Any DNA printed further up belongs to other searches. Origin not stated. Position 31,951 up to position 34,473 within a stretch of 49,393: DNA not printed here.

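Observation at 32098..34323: Heme A synthase (CtaA/COX15) fused in frame to a type II NADH dehydrogenase - a possible self-sufficient heme A synthase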

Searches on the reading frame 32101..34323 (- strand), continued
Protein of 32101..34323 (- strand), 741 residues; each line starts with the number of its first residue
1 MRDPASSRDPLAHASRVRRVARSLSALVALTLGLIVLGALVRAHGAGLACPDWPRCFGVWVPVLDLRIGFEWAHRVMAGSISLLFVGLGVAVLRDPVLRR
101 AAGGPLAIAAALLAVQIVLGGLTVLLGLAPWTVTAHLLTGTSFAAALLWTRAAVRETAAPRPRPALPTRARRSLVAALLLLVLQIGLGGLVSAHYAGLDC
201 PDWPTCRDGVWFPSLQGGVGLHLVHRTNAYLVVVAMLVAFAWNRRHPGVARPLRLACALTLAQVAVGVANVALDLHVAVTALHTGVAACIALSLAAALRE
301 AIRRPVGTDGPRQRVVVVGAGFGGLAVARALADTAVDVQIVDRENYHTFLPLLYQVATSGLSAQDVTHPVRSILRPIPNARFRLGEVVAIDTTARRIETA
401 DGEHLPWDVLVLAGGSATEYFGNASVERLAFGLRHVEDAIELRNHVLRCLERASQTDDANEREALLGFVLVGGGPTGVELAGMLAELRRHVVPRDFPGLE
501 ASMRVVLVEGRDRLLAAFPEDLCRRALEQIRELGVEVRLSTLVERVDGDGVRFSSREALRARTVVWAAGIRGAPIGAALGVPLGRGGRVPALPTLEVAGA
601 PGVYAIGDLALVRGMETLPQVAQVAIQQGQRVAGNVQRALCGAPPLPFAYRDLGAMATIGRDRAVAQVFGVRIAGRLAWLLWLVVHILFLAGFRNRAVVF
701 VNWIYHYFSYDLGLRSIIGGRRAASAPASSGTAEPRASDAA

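Call 35: search_protein_families(library=pfam, proteins=[P0267, P0277, P0280, P0291, P0302, P0308, P0320, P0353, P0270, P0282], max_evalue=0.0001)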
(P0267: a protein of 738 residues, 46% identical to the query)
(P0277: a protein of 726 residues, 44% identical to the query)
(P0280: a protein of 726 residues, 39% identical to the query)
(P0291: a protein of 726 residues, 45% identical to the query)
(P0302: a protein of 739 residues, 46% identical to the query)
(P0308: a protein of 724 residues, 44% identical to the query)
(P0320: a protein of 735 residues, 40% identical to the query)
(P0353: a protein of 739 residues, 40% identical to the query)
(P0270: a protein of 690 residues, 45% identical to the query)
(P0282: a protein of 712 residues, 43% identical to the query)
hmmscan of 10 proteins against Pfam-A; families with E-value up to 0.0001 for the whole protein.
P0267 (738 aa): 6 families
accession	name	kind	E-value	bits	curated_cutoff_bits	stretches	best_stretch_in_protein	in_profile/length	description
PF07992.20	Pyr_redox_2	-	1.6e-48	166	26.1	1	307-623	2-291/291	Pyridine nucleotide-disulphide oxidoreductase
PF00070.33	Pyr_redox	-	6.9e-16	59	22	2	461-546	3-74/82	Pyridine nucleotide-disulphide oxidoreductase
PF22366.1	NDH2_C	-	4e-10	40.2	27.7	1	647-706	1-61/62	NDH2 C-terminal domain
PF07681.17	DoxX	-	2.9e-09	37.9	23.6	1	38-117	2-80/85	DoxX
PF13450.12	NAD_binding_8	-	1.9e-07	31.7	21.9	1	310-338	1-29/68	NAD(P)-binding Rossmann-like domain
PF13454.12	NAD_binding_9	-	1.2e-05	25.8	21.8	0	309-338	1-34/155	FAD-NAD(P)-binding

P0277 (726 aa): 6 families
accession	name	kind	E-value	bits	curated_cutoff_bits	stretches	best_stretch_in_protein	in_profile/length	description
PF07992.20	Pyr_redox_2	-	4.2e-46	158.1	26.1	1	315-631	2-291/291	Pyridine nucleotide-disulphide oxidoreductase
PF00070.33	Pyr_redox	-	2e-16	60.7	22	1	468-552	2-71/82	Pyridine nucleotide-disulphide oxidoreductase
PF22366.1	NDH2_C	-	1.8e-10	41.3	27.7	1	657-711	3-58/62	NDH2 C-terminal domain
PF07681.17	DoxX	-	5.8e-10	40.1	23.6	1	37-111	2-75/85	DoxX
PF01266.30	DAO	-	1.4e-06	28.5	27.9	0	315-345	1-31/353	FAD dependent oxidoreductase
PF13454.12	NAD_binding_9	-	1.1e-05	25.9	21.8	0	317-347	1-35/155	FAD-NAD(P)-binding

P0280 (726 aa): 7 families
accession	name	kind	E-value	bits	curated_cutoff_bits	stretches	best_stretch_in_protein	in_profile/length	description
PF07992.20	Pyr_redox_2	-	8.8e-52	176.8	26.1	1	312-630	2-291/291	Pyridine nucleotide-disulphide oxidoreductase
PF00070.33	Pyr_redox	-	2.3e-14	54.1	22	1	466-548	2-69/82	Pyridine nucleotide-disulphide oxidoreductase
PF22366.1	NDH2_C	-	2.8e-11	43.9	27.7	1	654-710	1-58/62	NDH2 C-terminal domain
PF07681.17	DoxX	-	2.6e-09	38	23.6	1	41-119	3-80/85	DoxX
PF01266.30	DAO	-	5.7e-08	33.1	27.9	0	518-574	148-209/353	FAD dependent oxidoreductase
PF13454.12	NAD_binding_9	-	2.1e-07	31.5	21.8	0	314-344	1-35/155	FAD-NAD(P)-binding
PF13450.12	NAD_binding_8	-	5e-07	30.4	21.9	0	315-343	1-29/68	NAD(P)-binding Rossmann-like domain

P0291 (726 aa): 6 families
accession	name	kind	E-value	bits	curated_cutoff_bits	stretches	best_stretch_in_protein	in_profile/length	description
PF07992.20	Pyr_redox_2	-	3.3e-49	168.3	26.1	1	312-628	2-291/291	Pyridine nucleotide-disulphide oxidoreductase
PF00070.33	Pyr_redox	-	7.2e-14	52.5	22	1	465-548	2-70/82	Pyridine nucleotide-disulphide oxidoreductase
PF22366.1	NDH2_C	-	4.5e-12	46.4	27.7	1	654-708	3-58/62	NDH2 C-terminal domain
PF07681.17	DoxX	-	2.4e-09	38.1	23.6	1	34-106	2-73/85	DoxX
PF01266.30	DAO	-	1.1e-06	28.9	27.9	1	312-342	1-31/353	FAD dependent oxidoreductase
PF13738.12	Pyr_redox_3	-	4.5e-05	23.3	30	0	311-413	165-267/305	Pyridine nucleotide-disulphide oxidoreductase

P0302 (739 aa): 4 families
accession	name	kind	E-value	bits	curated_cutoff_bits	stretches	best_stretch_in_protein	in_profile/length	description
PF07992.20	Pyr_redox_2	-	4.7e-45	154.7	26.1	1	312-628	2-291/291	Pyridine nucleotide-disulphide oxidoreductase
PF03239.20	FTR1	-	2.1e-34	119.6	25.3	1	1-257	1-267/284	Iron permease FTR1 family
PF00070.33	Pyr_redox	-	1.2e-11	45.4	22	1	465-548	2-70/82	Pyridine nucleotide-disulphide oxidoreductase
PF22366.1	NDH2_C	-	5.4e-08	33.3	27.7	1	658-711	2-56/62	NDH2 C-terminal domain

P0308 (724 aa): 8 families
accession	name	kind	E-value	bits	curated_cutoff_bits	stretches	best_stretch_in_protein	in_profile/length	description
PF07992.20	Pyr_redox_2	-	1.5e-50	172.7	26.1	1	315-632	2-291/291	Pyridine nucleotide-disulphide oxidoreductase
PF00070.33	Pyr_redox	-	8e-17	62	22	2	470-551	3-69/82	Pyridine nucleotide-disulphide oxidoreductase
PF22366.1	NDH2_C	-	5.9e-10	39.6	27.7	1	656-715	1-61/62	NDH2 C-terminal domain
PF07681.17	DoxX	-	8.8e-09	36.3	23.6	1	41-120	2-80/85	DoxX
PF13454.12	NAD_binding_9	-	2.5e-08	34.5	21.8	0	376-417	111-154/155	FAD-NAD(P)-binding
PF13450.12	NAD_binding_8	-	4.7e-07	30.4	21.9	1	318-346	1-29/68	NAD(P)-binding Rossmann-like domain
PF01494.25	FAD_binding_3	-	1.2e-05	25.1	22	0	315-346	3-34/349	FAD binding domain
PF00890.30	FAD_binding_2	-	9.3e-05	22.2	20.4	0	315-346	1-32/414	FAD binding domain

P0320 (735 aa): 5 families
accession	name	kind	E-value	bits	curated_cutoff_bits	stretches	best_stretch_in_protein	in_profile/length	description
PF07992.20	Pyr_redox_2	-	1.1e-46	160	26.1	1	315-631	2-291/291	Pyridine nucleotide-disulphide oxidoreductase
PF00070.33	Pyr_redox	-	4.9e-15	56.3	22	1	468-552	2-71/82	Pyridine nucleotide-disulphide oxidoreductase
PF22366.1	NDH2_C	-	2.2e-08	34.6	27.7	1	655-714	1-61/62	NDH2 C-terminal domain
PF07681.17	DoxX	-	2.5e-08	34.9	23.6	1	43-122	3-81/85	DoxX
PF13450.12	NAD_binding_8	-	3.6e-05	24.4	21.9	0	318-346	1-29/68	NAD(P)-binding Rossmann-like domain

P0353 (739 aa): 8 families
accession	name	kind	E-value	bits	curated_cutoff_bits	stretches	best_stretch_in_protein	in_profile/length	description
PF07992.20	Pyr_redox_2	-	1.4e-47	163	26.1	1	324-641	2-291/291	Pyridine nucleotide-disulphide oxidoreductase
PF00070.33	Pyr_redox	-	1.3e-15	58.1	22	1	478-563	2-72/82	Pyridine nucleotide-disulphide oxidoreductase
PF07681.17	DoxX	-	4.9e-13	50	23.6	1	37-114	3-79/85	DoxX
PF22366.1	NDH2_C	-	1.4e-08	35.2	27.7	1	665-721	1-58/62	NDH2 C-terminal domain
PF13454.12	NAD_binding_9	-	5.9e-07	30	21.8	0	479-521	1-32/155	FAD-NAD(P)-binding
PF01266.30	DAO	-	6.6e-06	26.3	27.9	0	324-354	1-31/353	FAD dependent oxidoreductase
PF13738.12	Pyr_redox_3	-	8.9e-06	25.6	30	0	325-426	167-267/305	Pyridine nucleotide-disulphide oxidoreductase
PF13450.12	NAD_binding_8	-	1.7e-05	25.4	21.9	0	327-355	1-29/68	NAD(P)-binding Rossmann-like domain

P0270 (690 aa): 7 families
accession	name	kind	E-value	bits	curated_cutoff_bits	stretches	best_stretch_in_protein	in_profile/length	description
PF07992.20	Pyr_redox_2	-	1.7e-49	169.3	26.1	1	274-591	2-291/291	Pyridine nucleotide-disulphide oxidoreductase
PF00070.33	Pyr_redox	-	1.3e-13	51.7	22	1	429-511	3-70/82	Pyridine nucleotide-disulphide oxidoreductase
PF22366.1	NDH2_C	-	4.5e-09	36.8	27.7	1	615-675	1-61/62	NDH2 C-terminal domain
PF07681.17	DoxX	-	1.3e-08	35.8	23.6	1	29-105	3-81/85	DoxX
PF01134.28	GIDA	-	2.1e-06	27.5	22.1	0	274-310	1-36/391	Glucose inhibited division protein A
PF13450.12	NAD_binding_8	-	1.2e-05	26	21.9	0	277-305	1-29/68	NAD(P)-binding Rossmann-like domain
PF13454.12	NAD_binding_9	-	3.4e-05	24.3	21.8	0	276-306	1-35/155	FAD-NAD(P)-binding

P0282 (712 aa): 7 families
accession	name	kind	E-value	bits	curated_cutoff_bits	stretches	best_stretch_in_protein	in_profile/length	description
PF07992.20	Pyr_redox_2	-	1.4e-47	163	26.1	1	287-602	2-290/291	Pyridine nucleotide-disulphide oxidoreductase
PF00070.33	Pyr_redox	-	9.9e-16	58.5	22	1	440-524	2-71/82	Pyridine nucleotide-disulphide oxidoreductase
PF07681.17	DoxX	-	5.1e-12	46.7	23.6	1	33-114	2-82/85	DoxX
PF22366.1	NDH2_C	-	1e-11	45.2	27.7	1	627-686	1-61/62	NDH2 C-terminal domain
PF13450.12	NAD_binding_8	-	3.7e-06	27.6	21.9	0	290-318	1-29/68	NAD(P)-binding Rossmann-like domain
PF13454.12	NAD_binding_9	-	1.1e-05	26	21.8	0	289-319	1-35/155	FAD-NAD(P)-binding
PF01266.30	DAO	-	1.9e-05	24.8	27.9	0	287-317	1-31/353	FAD dependent oxidoreductase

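Call 48: search_protein_families(library=pfam, proteins=[L035:3710-4090:+, L035:4374-5390:+, L035:5484-6476:+, L035:6567-7619:+, L035:7647-8597:+, L040:5893-6264:+, L040:6932-7921:+, L040:8124-9119:+, L040:9343-10368:+], max_evalue=0.0001)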
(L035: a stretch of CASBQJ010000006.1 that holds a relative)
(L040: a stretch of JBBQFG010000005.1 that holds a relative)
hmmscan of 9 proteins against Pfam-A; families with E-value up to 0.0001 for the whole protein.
L035:3710-4090:+ (127 aa): 0 families

L035:4374-5390:+ (339 aa): 1 family
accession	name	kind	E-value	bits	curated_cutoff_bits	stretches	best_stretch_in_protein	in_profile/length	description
PF02628.20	COX15-CtaA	-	1.2e-29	103.8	29.9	1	40-305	2-322/322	Cytochrome oxidase assembly protein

L035:5484-6476:+ (331 aa): 1 family
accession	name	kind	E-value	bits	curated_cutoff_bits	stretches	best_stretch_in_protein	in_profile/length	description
PF01040.23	UbiA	-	4.7e-76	255.8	34.2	1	35-286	1-248/250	UbiA prenyltransferase family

L035:6567-7619:+ (351 aa): 3 families
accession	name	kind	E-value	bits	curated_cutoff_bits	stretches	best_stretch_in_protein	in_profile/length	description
PF00005.33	ABC_tran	-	2.3e-31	109.6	25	1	32-175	1-136/137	ABC transporter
PF13304.12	AAA_21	-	6.4e-11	43.3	27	1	153-208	243-301/304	AAA domain, putative AbiEii toxin, Type IV TA system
PF13732.12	DrrA1-3_C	-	2.2e-05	25.5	27.4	1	229-324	1-80/81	ATP-binding protein DrrA1-3-like, C-terminal domain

L035:7647-8597:+ (317 aa): 2 families
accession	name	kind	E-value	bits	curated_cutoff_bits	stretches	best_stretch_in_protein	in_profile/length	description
PF01061.29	ABC2_membrane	-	3.5e-32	112.1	26.9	1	57-268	3-209/211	ABC-2 type transporter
PF12698.13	ABC2_membrane_3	-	1.5e-16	60.9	31.6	1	100-306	153-343/347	ABC-2 family transporter protein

L040:5893-6264:+ (124 aa): 0 families

L040:6932-7921:+ (330 aa): 1 family
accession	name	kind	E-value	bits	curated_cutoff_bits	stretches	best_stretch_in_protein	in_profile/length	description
PF02628.20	COX15-CtaA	-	4.9e-27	95.2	29.9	1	30-295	2-322/322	Cytochrome oxidase assembly protein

L040:8124-9119:+ (332 aa): 1 family
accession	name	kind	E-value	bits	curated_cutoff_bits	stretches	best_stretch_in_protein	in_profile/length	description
PF01040.23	UbiA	-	1.4e-76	257.6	34.2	1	34-285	1-248/250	UbiA prenyltransferase family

L040:9343-10368:+ (342 aa): 3 families
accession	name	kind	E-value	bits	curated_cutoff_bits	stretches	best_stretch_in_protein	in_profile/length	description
PF00005.33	ABC_tran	-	1.5e-31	110.3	25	1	23-166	1-136/137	ABC transporter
PF13304.12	AAA_21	-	1.2e-09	39.2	27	0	144-199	243-301/304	AAA domain, putative AbiEii toxin, Type IV TA system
PF13732.12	DrrA1-3_C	-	3.3e-06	28.1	27.4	1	220-315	1-80/81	ATP-binding protein DrrA1-3-like, C-terminal domain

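Call 53: find_encoding_contigs(protein=P0064, flank=4000, max_places=1)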
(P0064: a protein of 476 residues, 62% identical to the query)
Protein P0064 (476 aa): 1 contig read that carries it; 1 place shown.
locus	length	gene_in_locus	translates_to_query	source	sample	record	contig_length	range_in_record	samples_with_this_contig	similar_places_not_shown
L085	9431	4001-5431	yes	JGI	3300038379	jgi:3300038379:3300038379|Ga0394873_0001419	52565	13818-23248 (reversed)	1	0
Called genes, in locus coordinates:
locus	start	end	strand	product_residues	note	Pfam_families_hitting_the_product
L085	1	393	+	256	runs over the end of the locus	PF00106:adh_short, PF13561:adh_short_C2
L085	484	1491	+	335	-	PF00296:Bac_luciferase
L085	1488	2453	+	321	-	PF01370:Epimerase, PF13460:NAD_binding_10 (weak), PF08338:DUF1731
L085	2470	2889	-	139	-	-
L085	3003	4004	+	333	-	PF02628:COX15-CtaA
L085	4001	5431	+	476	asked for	PF01266:DAO (faint), PF01494:FAD_binding_3 (faint), PF07992:Pyr_redox_2, PF13450:NAD_binding_8 (faint), PF00070:Pyr_redox (weak), PF22366:NDH2_C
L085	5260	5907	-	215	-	PF00702:Hydrolase, PF13419:HAD_2, PF13242:Hydrolase_like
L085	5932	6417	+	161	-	-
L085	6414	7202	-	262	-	PF06966:DUF1295, PF02544:Steroid_dh (weak)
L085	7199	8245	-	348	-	PF01553:Acyltransferase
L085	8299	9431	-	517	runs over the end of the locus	PF04542:Sigma70_r2, PF04539:Sigma70_r3, PF04545:Sigma70_r4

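Call 54: find_encoding_contigs(protein=P0074, flank=4000, max_places=1)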
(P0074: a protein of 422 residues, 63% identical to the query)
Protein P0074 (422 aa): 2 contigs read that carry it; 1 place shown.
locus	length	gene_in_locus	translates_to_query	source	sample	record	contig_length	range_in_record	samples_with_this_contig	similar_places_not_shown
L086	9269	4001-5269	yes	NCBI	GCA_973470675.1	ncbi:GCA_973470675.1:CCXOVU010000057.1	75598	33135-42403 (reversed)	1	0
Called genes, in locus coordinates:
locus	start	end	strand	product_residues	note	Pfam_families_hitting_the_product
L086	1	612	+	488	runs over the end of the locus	PF00743:FMO-like, PF01266:DAO (faint), PF07992:Pyr_redox_2, PF13450:NAD_binding_8, PF13738:Pyr_redox_3, PF13434:Lys_Orn_oxgnase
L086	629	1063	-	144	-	-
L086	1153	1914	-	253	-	PF01061:ABC2_membrane, PF12679:ABC2_membrane_2 (weak), PF12730:ABC2_membrane_4, PF12698:ABC2_membrane_3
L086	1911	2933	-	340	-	PF00005:ABC_tran, PF13304:AAA_21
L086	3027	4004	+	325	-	PF02628:COX15-CtaA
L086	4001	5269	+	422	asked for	PF01266:DAO (faint), PF01494:FAD_binding_3 (faint), PF07992:Pyr_redox_2, PF13450:NAD_binding_8 (weak), PF00070:Pyr_redox, PF22366:NDH2_C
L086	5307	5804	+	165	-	-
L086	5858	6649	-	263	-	PF06966:DUF1295, PF04140:ICMT (weak)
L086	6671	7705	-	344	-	PF01553:Acyltransferase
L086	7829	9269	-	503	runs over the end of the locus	PF04542:Sigma70_r2, PF04539:Sigma70_r3, PF04545:Sigma70_r4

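Call 55: find_encoding_contigs(protein=P0082, flank=4000, max_places=1)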
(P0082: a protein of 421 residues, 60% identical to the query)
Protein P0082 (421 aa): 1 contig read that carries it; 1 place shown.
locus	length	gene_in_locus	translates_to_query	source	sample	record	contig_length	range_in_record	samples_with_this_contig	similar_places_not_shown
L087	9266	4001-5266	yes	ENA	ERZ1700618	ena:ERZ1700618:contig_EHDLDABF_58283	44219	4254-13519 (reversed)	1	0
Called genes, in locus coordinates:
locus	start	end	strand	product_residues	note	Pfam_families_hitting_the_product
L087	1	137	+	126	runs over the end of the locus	-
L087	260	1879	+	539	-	PF03853:YjeF_N, PF01256:Carb_kinase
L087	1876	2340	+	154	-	-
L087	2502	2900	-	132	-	PF00005:ABC_tran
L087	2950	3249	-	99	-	-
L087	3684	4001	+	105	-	PF02628:COX15-CtaA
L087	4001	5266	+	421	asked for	PF01134:GIDA (faint), PF01266:DAO (faint), PF01494:FAD_binding_3 (faint), PF07992:Pyr_redox_2, PF13450:NAD_binding_8 (faint), PF00070:Pyr_redox, PF22366:NDH2_C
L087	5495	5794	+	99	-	-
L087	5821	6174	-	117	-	-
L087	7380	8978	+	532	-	PF22558:REase-ARP, PF20796:PDDEXK_13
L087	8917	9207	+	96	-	-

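Call 65: predict_structure(alignment_id=A3)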
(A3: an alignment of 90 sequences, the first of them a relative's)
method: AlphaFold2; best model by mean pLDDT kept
length: 741 residues; sequences in the alignment: 90
mean_pLDDT: 87.1   pTM: 0.87
mean pLDDT of the five models: 87.1, 87.0, 85.8, 85.3, 84.3
residues with pLDDT >= 90: 466; 70-90: 191; 50-70: 48; < 50: 36
segments of 3 or more residues with pLDDT < 50: 1-6, 713-716, 720-741
pLDDT, mean of each block of 10 residues (from residue 1): 54 93 98 94 72 53 70 91 98 97 98 95 81 92 98 96 95 98 95 78 58 78 92 98 96 98 92 79 95 98 91 95 95 97 85 72 78 93 95 95 97 86 90 85 89 94 96 92 92 90 96 91 96 97 93 95 89 83 89 95 95 90 93 97 95 89 90 94 78 63 75 51 41 37 35
secondary structure, 60 per line:
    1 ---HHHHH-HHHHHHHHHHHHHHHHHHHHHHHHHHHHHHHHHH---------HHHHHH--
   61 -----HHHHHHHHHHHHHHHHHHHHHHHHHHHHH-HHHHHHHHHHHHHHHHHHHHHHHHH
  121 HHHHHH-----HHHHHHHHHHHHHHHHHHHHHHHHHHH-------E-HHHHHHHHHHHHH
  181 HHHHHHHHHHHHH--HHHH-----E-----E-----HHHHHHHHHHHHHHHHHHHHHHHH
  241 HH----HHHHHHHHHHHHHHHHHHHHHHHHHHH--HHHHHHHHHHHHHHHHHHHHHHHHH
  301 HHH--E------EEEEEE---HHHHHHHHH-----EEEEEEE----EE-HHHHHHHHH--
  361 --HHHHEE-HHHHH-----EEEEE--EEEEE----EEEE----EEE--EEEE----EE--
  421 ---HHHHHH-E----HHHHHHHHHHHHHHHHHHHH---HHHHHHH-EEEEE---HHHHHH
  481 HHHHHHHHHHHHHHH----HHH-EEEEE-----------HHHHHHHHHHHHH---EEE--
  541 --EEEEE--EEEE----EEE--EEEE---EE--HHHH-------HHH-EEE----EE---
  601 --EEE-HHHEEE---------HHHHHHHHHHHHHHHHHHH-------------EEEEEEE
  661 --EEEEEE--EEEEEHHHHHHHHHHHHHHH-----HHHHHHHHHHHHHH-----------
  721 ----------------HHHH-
elements in order (helices of 4 or more, strands of 3 or more residues): H4-8 H10-43 H53-58 H66-94 H96-126 H132-158 H168-193 H196-199 H217-242 H247-273 H276-303 E313-318 H322-330 E336-342 H350-358 H363-366 H370-374 E380-384 E387-391 E396-399 E404-406 E409-412 H424-429 H436-455 H459-465 E467-471 H475-495 E504-508 H520-532 E536-538 E543-547 E550-553 E558-560 E563-566 H574-577 E589-591 E603-605 E610-612 H622-640 E654-660 E663-668 E671-675 H676-690 H696-709 H737-740
